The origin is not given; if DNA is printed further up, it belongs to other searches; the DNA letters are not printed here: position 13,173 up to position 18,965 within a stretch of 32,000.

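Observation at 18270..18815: Sharp identity drop restricted to the last ~180-195 residues, about 165-170 residues downstream of the RHS cleavage motif: a fast-evolving tail family of unknown function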

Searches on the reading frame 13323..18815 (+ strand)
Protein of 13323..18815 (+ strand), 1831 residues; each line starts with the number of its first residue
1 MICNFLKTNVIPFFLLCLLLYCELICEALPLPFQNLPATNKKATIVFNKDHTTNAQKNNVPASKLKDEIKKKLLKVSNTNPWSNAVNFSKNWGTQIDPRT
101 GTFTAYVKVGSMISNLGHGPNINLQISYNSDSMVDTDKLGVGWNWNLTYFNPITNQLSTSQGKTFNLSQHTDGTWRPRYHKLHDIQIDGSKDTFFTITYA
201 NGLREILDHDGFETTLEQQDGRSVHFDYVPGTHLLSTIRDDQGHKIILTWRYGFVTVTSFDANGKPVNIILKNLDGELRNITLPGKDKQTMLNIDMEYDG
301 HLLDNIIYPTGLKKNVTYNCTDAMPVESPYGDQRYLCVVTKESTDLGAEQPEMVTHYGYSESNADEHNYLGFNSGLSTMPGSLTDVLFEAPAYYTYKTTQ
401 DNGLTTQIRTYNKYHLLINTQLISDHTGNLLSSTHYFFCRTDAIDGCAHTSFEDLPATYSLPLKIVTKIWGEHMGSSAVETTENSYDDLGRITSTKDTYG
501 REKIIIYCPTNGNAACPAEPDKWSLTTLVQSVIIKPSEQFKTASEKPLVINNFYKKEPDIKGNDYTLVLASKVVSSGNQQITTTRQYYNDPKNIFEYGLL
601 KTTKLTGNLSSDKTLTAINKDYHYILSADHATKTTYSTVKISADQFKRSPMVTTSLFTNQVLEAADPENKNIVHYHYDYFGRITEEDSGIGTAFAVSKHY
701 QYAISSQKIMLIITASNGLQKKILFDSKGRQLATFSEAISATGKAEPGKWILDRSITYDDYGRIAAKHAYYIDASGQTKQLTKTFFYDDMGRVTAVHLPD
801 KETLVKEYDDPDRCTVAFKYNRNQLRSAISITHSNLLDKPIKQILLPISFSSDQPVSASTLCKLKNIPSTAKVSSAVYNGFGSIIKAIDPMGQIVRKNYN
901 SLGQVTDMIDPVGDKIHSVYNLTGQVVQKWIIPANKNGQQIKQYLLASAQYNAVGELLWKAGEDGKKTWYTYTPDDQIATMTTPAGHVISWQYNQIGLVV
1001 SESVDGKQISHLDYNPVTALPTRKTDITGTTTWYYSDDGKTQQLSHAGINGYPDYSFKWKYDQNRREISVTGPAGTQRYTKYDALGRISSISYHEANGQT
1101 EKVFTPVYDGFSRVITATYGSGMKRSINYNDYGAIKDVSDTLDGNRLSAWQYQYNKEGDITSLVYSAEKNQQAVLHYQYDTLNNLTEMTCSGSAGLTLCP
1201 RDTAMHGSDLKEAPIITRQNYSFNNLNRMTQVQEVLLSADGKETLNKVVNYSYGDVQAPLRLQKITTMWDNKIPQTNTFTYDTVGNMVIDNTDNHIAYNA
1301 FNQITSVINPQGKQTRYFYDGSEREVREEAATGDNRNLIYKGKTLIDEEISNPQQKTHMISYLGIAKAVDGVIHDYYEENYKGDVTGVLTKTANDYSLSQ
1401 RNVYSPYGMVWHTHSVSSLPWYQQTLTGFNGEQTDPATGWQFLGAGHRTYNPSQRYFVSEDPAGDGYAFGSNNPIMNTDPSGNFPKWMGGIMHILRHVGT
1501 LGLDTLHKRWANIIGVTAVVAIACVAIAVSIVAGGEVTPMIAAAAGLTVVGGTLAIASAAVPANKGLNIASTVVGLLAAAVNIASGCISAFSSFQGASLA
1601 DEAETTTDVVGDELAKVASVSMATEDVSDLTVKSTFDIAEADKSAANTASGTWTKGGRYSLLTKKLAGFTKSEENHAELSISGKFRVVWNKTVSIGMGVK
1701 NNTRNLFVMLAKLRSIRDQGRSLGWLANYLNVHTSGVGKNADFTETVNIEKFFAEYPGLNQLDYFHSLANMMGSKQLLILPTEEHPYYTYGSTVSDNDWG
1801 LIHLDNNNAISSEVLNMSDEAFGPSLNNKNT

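Call 8: search_protein_families(library=pfam, proteins=[window:13323-18815:+], max_evalue=1)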
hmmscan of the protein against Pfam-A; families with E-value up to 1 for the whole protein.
window:13323-18815:+ (1831 aa): 2 families
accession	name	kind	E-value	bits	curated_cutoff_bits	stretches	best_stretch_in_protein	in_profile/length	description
PF05593.20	RHS_repeat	-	3.2e-28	97.9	22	5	1298-1327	1-30/38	RHS Repeat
PF23915.1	SusG_C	-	0.15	12.9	27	0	542-565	8-31/62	Alpha-amylase SusG C-terminal domain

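Call 9: search_protein_families(library=ncbifam, proteins=[window:13323-18815:+], max_evalue=1)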
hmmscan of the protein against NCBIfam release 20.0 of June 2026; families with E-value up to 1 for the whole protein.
window:13323-18815:+ (1831 aa): 3 families
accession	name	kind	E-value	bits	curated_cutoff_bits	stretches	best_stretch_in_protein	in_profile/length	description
NF041261.1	RHS_core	equivalog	4.8e-17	61.1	2000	3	957-1189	461-676/1261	RHS element core protein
TIGR01643.1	YD_repeat_2x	repeat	1.4e-15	57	15.8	3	1298-1333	1-36/42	YD repeat-containing protein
TIGR03696.1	Rhs_assc_core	domain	1.9e-13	50.7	32.5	1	1404-1482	1-75/76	RHS repeat-associated core domain-containing protein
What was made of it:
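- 17751..17771 (+): rhs2 NTDPSGN: end of the Rhs-associated core, the presumed autoproteolytic release site. It lies inside the TIGR03696 match at residues 1404-1482 (call 9).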

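Call 39: search_solved_structures(query=window:13323-18815:+, max_evalue=0.001)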
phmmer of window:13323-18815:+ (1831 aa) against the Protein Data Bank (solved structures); distinct sequences matched with E-value up to 0.001: 5.
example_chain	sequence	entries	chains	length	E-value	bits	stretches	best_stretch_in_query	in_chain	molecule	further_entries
7q97_A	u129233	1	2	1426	4.1e-10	41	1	878-1016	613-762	Rhs family protein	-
8cp6_B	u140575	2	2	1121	0.00028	21.7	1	877-1103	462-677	Toxin protein Tse5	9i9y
8qjd_A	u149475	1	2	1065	0.00064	20.5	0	965-1131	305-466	Salmonella bongori Rhs core domain (residues 360-1420)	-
8qjb_A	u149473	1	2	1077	0.00069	20.4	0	965-1131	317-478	T6SS-associated Rhs core domain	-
8h8a_A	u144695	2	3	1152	0.00077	20.2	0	877-1089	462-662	Putative Rhs-family protein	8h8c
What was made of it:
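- On Rhs / YD-repeat protein family: There are weak hits to solved Rhs shells: 7q97 at E=4e-10, plus Tse5 (call 39).
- On Tse5-CT-like pore-forming Rhs cargo: Full-length Tse5 is in that set, because call 39 hits chain 8cp6_B through the shell.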

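Call 66: find_encoding_contigs(protein=window:13323-18815:+, flank=10000, max_places=2)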
Protein window:13323-18815:+ (1831 aa): no gene with exactly this product is on record in the collection.
